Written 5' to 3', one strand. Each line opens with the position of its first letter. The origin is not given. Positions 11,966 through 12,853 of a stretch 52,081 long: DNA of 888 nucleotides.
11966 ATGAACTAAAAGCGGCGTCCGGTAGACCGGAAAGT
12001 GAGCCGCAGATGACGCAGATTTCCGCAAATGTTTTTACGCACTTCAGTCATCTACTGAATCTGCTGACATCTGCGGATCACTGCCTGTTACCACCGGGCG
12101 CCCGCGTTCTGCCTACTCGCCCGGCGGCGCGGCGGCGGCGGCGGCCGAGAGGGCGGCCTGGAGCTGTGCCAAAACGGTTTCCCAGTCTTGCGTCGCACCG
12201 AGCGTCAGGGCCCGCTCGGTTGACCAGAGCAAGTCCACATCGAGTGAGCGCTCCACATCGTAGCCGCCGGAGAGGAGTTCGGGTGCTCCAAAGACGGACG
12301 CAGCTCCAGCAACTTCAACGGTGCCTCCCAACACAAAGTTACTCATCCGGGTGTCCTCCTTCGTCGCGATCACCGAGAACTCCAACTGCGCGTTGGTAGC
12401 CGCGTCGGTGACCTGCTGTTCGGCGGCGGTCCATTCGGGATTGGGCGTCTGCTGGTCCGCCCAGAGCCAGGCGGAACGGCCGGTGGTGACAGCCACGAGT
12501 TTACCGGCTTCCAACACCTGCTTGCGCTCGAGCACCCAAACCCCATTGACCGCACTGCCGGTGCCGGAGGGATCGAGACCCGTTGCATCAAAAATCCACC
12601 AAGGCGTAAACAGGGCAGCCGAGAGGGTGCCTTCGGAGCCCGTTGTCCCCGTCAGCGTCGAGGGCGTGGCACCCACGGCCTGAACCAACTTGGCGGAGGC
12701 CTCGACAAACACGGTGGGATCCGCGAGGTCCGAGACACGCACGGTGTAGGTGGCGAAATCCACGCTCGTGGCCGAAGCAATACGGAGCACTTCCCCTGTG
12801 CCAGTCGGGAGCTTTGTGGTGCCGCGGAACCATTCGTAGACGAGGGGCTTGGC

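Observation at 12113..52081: One uninterrupted 39.97-kb reading frame (at least 13,322 codons) encoding a mosaic giant surface protein, still open at the window edge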

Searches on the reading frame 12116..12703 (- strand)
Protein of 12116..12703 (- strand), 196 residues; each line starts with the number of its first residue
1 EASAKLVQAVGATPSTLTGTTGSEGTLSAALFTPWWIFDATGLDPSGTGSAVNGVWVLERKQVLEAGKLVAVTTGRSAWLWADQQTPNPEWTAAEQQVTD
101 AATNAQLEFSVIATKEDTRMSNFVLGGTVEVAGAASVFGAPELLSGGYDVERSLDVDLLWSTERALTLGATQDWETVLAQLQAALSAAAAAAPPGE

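Call 20: find_homologous_proteins(query=window:12116-12703:-, max_evalue=0.001)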
Query window:12116-12703:- (196 aa): 4 proteins with E <= 0.001 among 5179 candidates.
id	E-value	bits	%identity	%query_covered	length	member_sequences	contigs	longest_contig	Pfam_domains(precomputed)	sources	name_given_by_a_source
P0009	1.7e-79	284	69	100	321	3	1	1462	PF13927.13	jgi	jgi:hypothetical protein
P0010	6.2e-71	256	65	100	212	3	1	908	-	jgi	jgi:hypothetical protein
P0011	7.1e-61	223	78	63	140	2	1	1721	-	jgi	jgi:hypothetical protein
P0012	6.1e-58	214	61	89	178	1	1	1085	-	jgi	jgi:hypothetical protein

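Call 30: predict_structure(alignment_id=A1)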
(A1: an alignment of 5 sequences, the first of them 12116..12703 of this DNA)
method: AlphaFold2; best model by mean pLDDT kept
length: 196 residues; sequences in the alignment: 5
mean_pLDDT: 35.4   pTM: 0.35
mean pLDDT of the five models: 35.4, 32.5, 31.2, 30.6, 30.4
residues with pLDDT >= 90: 0; 70-90: 0; 50-70: 26; < 50: 170
segments of 3 or more residues with pLDDT < 50: 1-65, 67-90, 103-172, 193-196
pLDDT, mean of each block of 10 residues (from residue 1): 23 24 24 38 35 40 41 38 36 58 42 29 28 23 27 27 33 48 53 48
secondary structure, 60 per line:
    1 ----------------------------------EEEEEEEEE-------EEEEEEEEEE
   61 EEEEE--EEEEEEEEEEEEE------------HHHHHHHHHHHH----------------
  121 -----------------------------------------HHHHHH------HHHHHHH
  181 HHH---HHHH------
elements in order: E35-43 E51-65 E68-80 H93-104 H162-167 H174-183 H187-190

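Call 32: search_protein_families(library=ncbifam, proteins=[window:12116-12703:-], max_evalue=0.01)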
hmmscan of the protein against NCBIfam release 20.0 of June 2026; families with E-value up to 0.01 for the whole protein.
window:12116-12703:- (196 aa): 0 families

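Call 42: search_protein_representatives(alignment_id=A1)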
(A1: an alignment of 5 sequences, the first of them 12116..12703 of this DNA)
Query: 5 sequences, 209 profile positions. Proteins with E-value up to 0.001 (for the whole library): 66; up to 1e-10: 53; up to 1e-30: 10. The best 66 are listed.
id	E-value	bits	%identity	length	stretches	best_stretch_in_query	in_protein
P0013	2.5e-109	379.8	-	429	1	1-209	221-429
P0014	3.3e-107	372.9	-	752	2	1-209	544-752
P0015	1.5e-64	233.6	-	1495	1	1-200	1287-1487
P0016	3.3e-46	173.6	-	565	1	8-209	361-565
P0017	1.0e-42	162.2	-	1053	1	1-206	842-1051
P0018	2.8e-39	151.0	-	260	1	1-209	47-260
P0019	1.0e-37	145.9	-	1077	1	1-205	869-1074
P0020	1.9e-34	135.2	-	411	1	5-208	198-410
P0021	2.8e-33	131.4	-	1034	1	1-203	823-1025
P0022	2.9e-31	124.8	-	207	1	8-203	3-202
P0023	6.8e-28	113.8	-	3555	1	1-204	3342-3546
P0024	1.3e-27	112.9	-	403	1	13-206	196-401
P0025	7.3e-23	97.3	-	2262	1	1-209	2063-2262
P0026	3.5e-21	91.8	-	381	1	32-188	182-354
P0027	1.2e-20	90.1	-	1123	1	12-182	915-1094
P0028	1.3e-20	90.0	-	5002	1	4-187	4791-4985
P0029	2.7e-20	89.0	-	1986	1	21-201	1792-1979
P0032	3.1e-19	85.5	-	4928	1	10-185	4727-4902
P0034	4.3e-19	85.0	-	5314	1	29-196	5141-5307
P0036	9.9e-19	83.8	-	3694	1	2-208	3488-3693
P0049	1.5e-15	73.5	-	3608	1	9-199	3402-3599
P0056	4.3e-14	68.7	-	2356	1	1-199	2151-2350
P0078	6.7e-04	35.4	-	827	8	149-165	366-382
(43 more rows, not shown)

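Call 47: find_homologous_proteins(query=A2, max_evalue=0.00001)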
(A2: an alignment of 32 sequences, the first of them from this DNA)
Query A2 (32 sequences) (196 aa, profile of the alignment): 10 proteins with E <= 0.00001 among 8000 candidates.
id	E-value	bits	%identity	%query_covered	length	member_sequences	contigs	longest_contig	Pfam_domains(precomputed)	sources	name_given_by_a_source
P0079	2.0e-56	209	76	93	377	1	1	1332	PF07686.24,PF13927.13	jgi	-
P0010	4.0e-56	208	65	100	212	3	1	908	-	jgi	jgi:hypothetical protein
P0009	5.2e-53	198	69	100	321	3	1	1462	PF13927.13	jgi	jgi:hypothetical protein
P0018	7.4e-52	194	42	100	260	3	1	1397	-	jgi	-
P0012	4.3e-47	178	61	89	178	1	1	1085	-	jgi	jgi:hypothetical protein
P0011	1.4e-39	154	78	63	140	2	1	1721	-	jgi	jgi:hypothetical protein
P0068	1.4e-36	144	30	75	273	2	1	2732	-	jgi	jgi:hypothetical protein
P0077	1.6e-31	127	23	90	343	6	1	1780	PF07679.23,PF13927.13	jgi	jgi:hypothetical protein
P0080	7.6e-28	115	29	83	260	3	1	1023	-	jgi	jgi:hypothetical protein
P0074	1.7e-16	78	30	49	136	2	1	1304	-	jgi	jgi:hypothetical protein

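Call 48: find_encoding_contigs(protein=P0049, flank=10000, max_places=3)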
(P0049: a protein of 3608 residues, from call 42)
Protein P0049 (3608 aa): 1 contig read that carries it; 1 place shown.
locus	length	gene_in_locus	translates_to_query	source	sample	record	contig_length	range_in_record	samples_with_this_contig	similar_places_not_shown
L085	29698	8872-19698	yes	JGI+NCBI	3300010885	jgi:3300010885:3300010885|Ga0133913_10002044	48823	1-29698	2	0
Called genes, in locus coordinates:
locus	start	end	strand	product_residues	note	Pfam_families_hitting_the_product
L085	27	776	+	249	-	PF00318:Ribosomal_S2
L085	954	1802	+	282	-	PF00889:EF_TS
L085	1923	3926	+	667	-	PF00496:SBP_bac_5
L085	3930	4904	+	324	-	PF19300:BPD_transp_1_N (weak), PF00528:BPD_transp_1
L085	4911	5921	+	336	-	PF00528:BPD_transp_1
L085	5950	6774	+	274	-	PF00005:ABC_tran, PF13304:AAA_21 (faint), PF08352:oligo_HPY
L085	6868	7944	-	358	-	PF00793:DAHP_synth_1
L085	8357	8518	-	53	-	-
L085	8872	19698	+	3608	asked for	PF05345:He_PIG (weak), PF00047:ig (faint), PF13895:Ig_2 (faint), PF07679:I-set, PF13927:Ig_3 (weak), PF13927:Ig_3 (weak), PF07679:I-set (weak), PF13927:Ig_3 (weak), +3 more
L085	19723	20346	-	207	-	PF02545:Maf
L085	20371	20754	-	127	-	PF01597:GCV_H, PF00364:Biotin_lipoyl (weak)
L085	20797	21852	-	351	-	PF01571:GCV_T, PF08669:GCV_T_C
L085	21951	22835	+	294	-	PF04511:DER1 (faint)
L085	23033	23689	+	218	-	PF02085:Cytochrom_CIII (faint), PF14522:Cytochrome_C7 (weak), PF14537:Cytochrom_c3_2 (faint), PF14522:Cytochrome_C7 (weak)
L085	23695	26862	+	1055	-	PF00384:Molybdopterin (weak), PF12837:Fer4_6 (faint), PF12838:Fer4_7 (weak), PF13183:Fer4_8 (faint), PF13237:Fer4_10 (faint), PF13247:Fer4_11, PF12838:Fer4_7 (weak)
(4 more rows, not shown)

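Call 49: find_encoding_contigs(protein=P0023, flank=10000, max_places=3)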
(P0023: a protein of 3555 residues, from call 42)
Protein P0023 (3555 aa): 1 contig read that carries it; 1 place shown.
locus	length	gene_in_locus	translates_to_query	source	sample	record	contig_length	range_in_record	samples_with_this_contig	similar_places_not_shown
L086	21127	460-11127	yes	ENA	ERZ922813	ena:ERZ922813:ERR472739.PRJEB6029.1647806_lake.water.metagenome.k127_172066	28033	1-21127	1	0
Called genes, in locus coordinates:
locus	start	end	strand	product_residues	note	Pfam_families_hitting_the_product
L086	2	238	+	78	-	?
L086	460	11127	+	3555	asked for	PF01436:NHL (faint), PF00047:ig (faint), PF07686:V-set (faint), PF13927:Ig_3 (weak), PF07679:I-set (weak), PF13927:Ig_3, PF07679:I-set (weak), PF13927:Ig_3 (weak), +2 more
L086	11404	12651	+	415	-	-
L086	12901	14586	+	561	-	PF00326:Peptidase_S9 (faint), PF20434:BD-FAE, PF07859:Abhydrolase_3 (weak)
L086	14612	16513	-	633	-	PF02705:K_trans, PF22776:K_trans_C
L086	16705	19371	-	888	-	PF22422:MGH1-like_GH, PF03200:Glyco_hydro_63, PF22422:MGH1-like_GH (weak)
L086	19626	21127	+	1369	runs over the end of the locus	-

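Call 50: find_encoding_contigs(protein=P0032, flank=10000, max_places=2)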
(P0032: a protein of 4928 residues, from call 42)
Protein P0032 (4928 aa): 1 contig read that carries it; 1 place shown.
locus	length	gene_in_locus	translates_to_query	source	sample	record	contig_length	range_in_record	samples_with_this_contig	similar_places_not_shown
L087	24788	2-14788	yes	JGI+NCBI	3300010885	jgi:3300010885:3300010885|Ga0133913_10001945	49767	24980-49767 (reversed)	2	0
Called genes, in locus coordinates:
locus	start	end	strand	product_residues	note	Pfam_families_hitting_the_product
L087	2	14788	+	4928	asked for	PF12951:PATR, PF05345:He_PIG, PF13895:Ig_2 (weak), PF07679:I-set (weak), PF13927:Ig_3 (weak), PF07679:I-set, PF13927:Ig_3, PF07679:I-set (weak), +3 more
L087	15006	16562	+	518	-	PF05140:ResB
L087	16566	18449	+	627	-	PF01578:Cytochrom_C_asm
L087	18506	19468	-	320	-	PF03255:ACCA, PF01039:Carboxyl_trans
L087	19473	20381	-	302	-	PF01476:LysM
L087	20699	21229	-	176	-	-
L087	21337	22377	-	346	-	PF01370:Epimerase, PF02719:Polysacc_synt_2 (weak), PF04321:RmlD_sub_bind, PF16363:GDP_Man_Dehyd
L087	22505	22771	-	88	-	-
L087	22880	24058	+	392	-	PF13795:HupE_UreJ_2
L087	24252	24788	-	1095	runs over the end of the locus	-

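Call 51: find_encoding_contigs(protein=P0036, flank=10000, max_places=2)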
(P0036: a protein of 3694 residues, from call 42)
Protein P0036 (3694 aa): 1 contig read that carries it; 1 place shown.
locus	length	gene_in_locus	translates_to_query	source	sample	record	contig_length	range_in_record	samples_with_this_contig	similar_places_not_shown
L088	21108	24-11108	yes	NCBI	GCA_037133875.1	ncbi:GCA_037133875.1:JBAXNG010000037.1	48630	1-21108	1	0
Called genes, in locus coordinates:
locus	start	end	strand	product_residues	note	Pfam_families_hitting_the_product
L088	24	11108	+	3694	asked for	PF13895:Ig_2 (weak), PF13927:Ig_3, PF07679:I-set (weak), PF13927:Ig_3, PF07679:I-set (weak), PF13895:Ig_2 (weak), PF13927:Ig_3, PF13927:Ig_3, +11 more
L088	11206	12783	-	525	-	PF16697:Yop-YscD_cpl, PF00498:FHA, PF01590:GAF (weak), PF13185:GAF_2, PF00211:Guanylate_cyc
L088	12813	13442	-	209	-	-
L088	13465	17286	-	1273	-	PF00069:Pkinase, PF07714:PK_Tyr_Ser-Thr, PF24807:WD40_CDC20-Fz, PF23381:Beta-prop_IFT122_1st, PF24814:WD40_Prp19, PF24817:WD40_WDHD1_1st, PF25173:Beta-prop_WDR3_1st, PF25174:Beta-prop_THOC3, +4 more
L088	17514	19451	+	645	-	PF00669:Flagellin_N, PF00700:Flagellin_C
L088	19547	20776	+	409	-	PF14307:Glyco_tran_WbsX (weak), PF16317:Glyco_hydro_99 (faint), PF03659:Glyco_hydro_71 (faint)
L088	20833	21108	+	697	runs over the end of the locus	PF07583:PSCyt2, PF07587:PSD1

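Call 52: find_encoding_contigs(protein=P0025, flank=10000, max_places=2)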
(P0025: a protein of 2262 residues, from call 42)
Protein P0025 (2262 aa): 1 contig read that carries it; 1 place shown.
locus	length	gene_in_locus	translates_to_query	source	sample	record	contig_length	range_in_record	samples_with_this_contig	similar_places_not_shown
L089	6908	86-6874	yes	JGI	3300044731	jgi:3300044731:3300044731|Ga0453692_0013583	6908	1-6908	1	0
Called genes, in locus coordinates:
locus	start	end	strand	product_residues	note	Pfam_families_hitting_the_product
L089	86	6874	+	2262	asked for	PF00047:ig (faint), PF07686:V-set (faint), PF13895:Ig_2 (faint), PF28321:Ig_MYOM1 (faint), PF06832:BiPBP_C (faint), PF13927:Ig_3, PF07679:I-set (weak), PF13927:Ig_3 (weak)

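Call 58: predict_structure(alignment_id=A2)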
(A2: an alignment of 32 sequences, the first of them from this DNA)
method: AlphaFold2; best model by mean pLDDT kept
length: 196 residues; sequences in the alignment: 32
mean_pLDDT: 86.2   pTM: 0.81
mean pLDDT of the five models: 86.2, 86.2, 85.0, 84.8, 84.1
residues with pLDDT >= 90: 137; 70-90: 28; 50-70: 7; < 50: 24
segments of 3 or more residues with pLDDT < 50: 4-25
pLDDT, mean of each block of 10 residues (from residue 1): 42 43 52 96 94 97 91 95 84 96 90 94 97 92 97 96 95 95 94 80
secondary structure, 60 per line:
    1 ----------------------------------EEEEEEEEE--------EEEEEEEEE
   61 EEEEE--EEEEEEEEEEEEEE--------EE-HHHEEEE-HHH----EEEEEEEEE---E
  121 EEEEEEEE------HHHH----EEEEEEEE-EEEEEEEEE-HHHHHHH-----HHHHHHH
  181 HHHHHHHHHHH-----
elements in order: E35-43 E52-65 E68-81 E96-99 E108-116 E120-128 H135-138 E143-150 E152-160 H162-168 H174-191

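Call 60: fold_search(model_id=the predicted structure, library=pdb)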
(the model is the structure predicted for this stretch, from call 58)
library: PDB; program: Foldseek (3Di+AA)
matches with E <= 10: 677; with E <= 0.001: 0
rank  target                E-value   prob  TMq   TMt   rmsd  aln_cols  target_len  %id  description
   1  9gtx_A                1.4e-02  0.66  0.29  0.33   9.6       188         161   12  Structural and functional analysis of the Helicobacter pylori lipoprotein chaperone LolA (released 2024-12-18)
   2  9b3e_A                1.6e-02  0.95  0.31  0.28   6.6       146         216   12  Crystal structure of a Slam-dependent surface lipoprotein, PmSLP, in Pasteurella multocida (released 2025-04-16)
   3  6ntr_A                1.8e-02  0.38  0.18  0.15  20.6       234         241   10  Crystal Structure of Beta-barrel-like Protein of Domain of Unknown Function DUF1849 from Brucella abortus (released 2019-02-13)
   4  9gtx_B                2.2e-02  0.90  0.30  0.36  11.6       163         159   10  Structural and functional analysis of the Helicobacter pylori lipoprotein chaperone LolA (released 2024-12-18)
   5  2v43_A                2.2e-02  0.35  0.21  0.18  12.1       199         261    6  Crystal structure of RseB: a sensor for periplasmic stress response in E. coli (released 2007-08-28)
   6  7n34                  2.3e-02  0.99  0.34  0.54   4.4       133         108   10  Structure of Yersinia aleksiciae Cap15 cyclic dinucleotide receptor, crystal form 1 (released 2021-11-17)
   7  7qh3_B                2.3e-02  0.60  0.26  0.31  11.1       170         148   13  Crystal structure of the anti-sigma factor RsfG from Streptomyces tsukubaensis NRRL18488 (released 2022-12-21)
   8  4mxt                  3.0e-02  0.30  0.22  0.23  14.6       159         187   11  Crystal structure of an Outer-membrane lipoprotein carrier protein (BACUNI_04723) from Bacteroides uniformis ATCC 8492 a (released 2013-10-16)
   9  2v43_C                3.3e-02  0.28  0.21  0.16  12.9       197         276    8  Crystal structure of RseB: a sensor for periplasmic stress response in E. coli (released 2007-08-28)
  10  4qa8                  3.9e-02  0.57  0.24  0.23  16.5       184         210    9  Crystal structure of LprF from Mycobacterium bovis (released 2014-10-22)
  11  3wje_A                4.4e-02  0.77  0.32  0.38   7.0       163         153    8  Crystal structure of mutant nitrobindin M75W/H76L/Q96C/M148L/H158L (NB6) from Arabidopsis thaliana (released 2014-04-02)
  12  2p4b_C                4.4e-02  0.28  0.21  0.17  13.7       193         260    7  Crystal structure of E.coli RseB (released 2007-05-22)
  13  8gm3_A                4.6e-02  0.82  0.28  0.25  10.2       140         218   11  Vibrio harveyi Holo HphA (released 2024-03-27)
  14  4dq4                  4.6e-02  0.15  0.17  0.19  18.5       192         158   13  Bovine beta-lactoglobulin complex with linoleic acid (released 2012-02-29)
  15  2v43_B                4.9e-02  0.25  0.21  0.17  12.1       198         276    7  Crystal structure of RseB: a sensor for periplasmic stress response in E. coli (released 2007-08-28)
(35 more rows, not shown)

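Call 62: list_cluster_members(proteins=[P0028, P0032, P0034, P0036, P0049, P0023, P0015, P0017, P0056, P0029])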
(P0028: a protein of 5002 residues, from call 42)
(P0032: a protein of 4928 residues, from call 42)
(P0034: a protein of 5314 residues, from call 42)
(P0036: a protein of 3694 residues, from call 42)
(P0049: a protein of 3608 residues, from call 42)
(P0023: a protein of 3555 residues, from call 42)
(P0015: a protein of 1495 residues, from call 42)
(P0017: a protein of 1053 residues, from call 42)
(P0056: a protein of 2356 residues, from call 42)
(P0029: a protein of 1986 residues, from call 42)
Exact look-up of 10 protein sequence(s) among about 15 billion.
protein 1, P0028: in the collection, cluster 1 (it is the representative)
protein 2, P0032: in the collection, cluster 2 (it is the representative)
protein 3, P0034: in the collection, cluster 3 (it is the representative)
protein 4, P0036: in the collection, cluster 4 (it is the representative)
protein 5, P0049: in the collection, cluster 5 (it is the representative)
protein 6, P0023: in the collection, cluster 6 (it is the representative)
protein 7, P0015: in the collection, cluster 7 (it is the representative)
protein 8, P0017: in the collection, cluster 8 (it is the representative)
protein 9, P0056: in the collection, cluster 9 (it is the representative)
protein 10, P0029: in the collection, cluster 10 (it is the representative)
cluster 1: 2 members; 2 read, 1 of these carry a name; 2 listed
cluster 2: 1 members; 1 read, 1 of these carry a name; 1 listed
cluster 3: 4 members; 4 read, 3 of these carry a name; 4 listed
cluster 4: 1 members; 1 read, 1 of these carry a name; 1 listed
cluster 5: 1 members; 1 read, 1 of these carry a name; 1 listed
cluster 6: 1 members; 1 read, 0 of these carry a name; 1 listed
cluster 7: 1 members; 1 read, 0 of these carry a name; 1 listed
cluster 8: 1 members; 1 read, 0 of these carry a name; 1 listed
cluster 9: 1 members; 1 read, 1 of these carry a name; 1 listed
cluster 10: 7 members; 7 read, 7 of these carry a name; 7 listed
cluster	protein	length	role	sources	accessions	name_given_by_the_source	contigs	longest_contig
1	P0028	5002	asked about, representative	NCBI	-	-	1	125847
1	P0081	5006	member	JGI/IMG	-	autotransporter-associated beta strand protein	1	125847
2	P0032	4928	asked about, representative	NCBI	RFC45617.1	MAG: Immunoglobulin domain-containing protein/Autotransporter-associated beta strand ...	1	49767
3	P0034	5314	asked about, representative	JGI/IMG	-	autotransporter-associated beta strand protein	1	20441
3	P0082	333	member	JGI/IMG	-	hypothetical protein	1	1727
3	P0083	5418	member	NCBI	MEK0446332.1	MAG: hypothetical protein RLZZ399_1653 [Verrucomicrobiota bacterium]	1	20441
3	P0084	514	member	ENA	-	-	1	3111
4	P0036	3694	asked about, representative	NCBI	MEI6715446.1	MAG: immunoglobulin domain-containing protein [Verrucomicrobiota bacterium]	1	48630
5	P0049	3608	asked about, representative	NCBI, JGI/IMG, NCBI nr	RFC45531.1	MAG: Immunoglobulin I-set domain-containing protein/Immunoglobulin I-set ...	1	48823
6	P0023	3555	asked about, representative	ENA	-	-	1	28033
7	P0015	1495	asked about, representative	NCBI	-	-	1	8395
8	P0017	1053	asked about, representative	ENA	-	-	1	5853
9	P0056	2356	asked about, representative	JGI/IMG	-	hypothetical protein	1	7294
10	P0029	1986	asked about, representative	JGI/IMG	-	hypothetical protein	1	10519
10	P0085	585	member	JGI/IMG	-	hypothetical protein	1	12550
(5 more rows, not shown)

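Call 64: search_protein_families(library=pfam, proteins=[window:12116-12703:-], max_evalue=5)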
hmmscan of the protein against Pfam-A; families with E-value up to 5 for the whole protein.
window:12116-12703:- (196 aa): 1 family
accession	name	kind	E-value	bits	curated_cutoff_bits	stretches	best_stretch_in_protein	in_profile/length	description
PF00190.28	Cupin_1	-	0.055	13.5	22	1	60-127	79-147/151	Cupin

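Call 68: fold_search(model_id=the predicted structure, library=viral)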
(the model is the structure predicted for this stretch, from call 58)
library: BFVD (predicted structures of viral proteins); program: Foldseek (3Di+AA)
matches with E <= 10: 773; with E <= 0.001: 0
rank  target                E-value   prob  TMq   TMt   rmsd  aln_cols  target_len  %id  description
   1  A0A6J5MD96            8.9e-03  1.00  0.36  0.58   5.7       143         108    8  Uncharacterized protein [uncultured Caudovirales phage]
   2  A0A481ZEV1            1.6e-02  0.97  0.33  0.38   8.3       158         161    9  Uncharacterized protein [Pithovirus LCPAC406]
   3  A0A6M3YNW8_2          2.6e-02  0.14  0.17  0.05  19.8       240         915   10  RNA-directed RNA polymerase [Picornavirales sp.]
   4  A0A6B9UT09            3.1e-02  0.47  0.26  0.23  11.7       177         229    8  (no name in the UniProt tables at hand)
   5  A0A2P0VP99            4.5e-02  0.18  0.19  0.09  15.6       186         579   10  Uncharacterized protein [Tetraselmis virus 1]
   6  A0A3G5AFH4            6.0e-02  0.66  0.26  0.41   8.7       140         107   11  Uncharacterized protein [Solivirus sp.]
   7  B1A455                6.0e-02  0.09  0.15  0.05  19.4       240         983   10  Replication-associated polyprotein (Fragment) [Black raspberry necrosis virus]
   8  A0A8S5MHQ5            6.3e-02  0.12  0.17  0.18  17.5       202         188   10  Uncharacterized protein [Siphoviridae sp. ctvyM23]
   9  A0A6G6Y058            7.8e-02  0.08  0.13  0.13  18.9       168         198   11  (no name in the UniProt tables at hand)
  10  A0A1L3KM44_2          8.3e-02  0.09  0.16  0.05  19.1       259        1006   12  (no name in the UniProt tables at hand)
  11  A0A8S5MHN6            8.7e-02  0.07  0.14  0.11  17.0       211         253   13  Uncharacterized protein [Siphoviridae sp. ctvyM23]
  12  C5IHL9                9.2e-02  0.10  0.14  0.14  16.5       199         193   12  Uncharacterized protein [Burkholderia phage BcepIL02]
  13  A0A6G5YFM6            9.2e-02  0.09  0.17  0.15  20.4       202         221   11  (no name in the UniProt tables at hand)
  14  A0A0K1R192            9.8e-02  0.10  0.17  0.14  16.2       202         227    9  Nuclear protein UL4 [Testudinid alphaherpesvirus 3]
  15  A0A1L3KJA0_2          1.3e-01  0.07  0.12  0.05  18.3       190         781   10  (no name in the UniProt tables at hand)
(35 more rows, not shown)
